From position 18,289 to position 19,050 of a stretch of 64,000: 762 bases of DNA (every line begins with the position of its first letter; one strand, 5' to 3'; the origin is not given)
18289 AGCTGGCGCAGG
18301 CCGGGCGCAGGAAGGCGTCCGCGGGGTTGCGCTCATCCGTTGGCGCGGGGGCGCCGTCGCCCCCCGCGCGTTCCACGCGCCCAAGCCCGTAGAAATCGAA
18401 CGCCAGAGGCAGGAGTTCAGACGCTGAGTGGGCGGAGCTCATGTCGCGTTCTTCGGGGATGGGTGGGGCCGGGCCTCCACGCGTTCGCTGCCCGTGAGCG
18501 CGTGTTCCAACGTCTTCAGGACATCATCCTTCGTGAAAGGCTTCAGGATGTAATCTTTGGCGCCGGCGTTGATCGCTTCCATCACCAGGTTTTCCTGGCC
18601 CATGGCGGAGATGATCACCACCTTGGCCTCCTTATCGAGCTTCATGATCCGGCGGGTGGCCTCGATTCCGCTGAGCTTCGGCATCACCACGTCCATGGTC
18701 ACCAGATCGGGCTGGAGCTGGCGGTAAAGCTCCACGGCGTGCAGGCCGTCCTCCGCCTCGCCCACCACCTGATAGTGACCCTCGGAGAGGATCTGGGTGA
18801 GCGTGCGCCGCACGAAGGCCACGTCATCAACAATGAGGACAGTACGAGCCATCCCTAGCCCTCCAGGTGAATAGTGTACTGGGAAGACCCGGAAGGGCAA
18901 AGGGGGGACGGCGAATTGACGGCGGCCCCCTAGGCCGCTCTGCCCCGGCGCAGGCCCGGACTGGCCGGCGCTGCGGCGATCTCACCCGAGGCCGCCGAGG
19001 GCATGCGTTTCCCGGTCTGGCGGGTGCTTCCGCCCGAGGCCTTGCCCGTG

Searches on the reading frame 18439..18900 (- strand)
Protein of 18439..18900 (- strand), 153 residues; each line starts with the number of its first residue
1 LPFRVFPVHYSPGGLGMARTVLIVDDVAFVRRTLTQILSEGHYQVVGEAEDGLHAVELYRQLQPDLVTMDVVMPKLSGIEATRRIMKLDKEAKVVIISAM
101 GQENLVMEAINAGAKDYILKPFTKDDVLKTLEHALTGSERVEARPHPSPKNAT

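Call 7: search_protein_families(library=pfam, proteins=[window:18439-18900:-], max_evalue=0.01)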
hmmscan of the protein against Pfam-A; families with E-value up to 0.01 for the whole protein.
window:18439-18900:- (153 aa): 1 family
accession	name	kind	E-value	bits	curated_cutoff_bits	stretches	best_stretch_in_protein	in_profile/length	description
PF00072.30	Response_reg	-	3.5e-30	104.9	30.2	1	21-131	1-110/111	Response regulator receiver domain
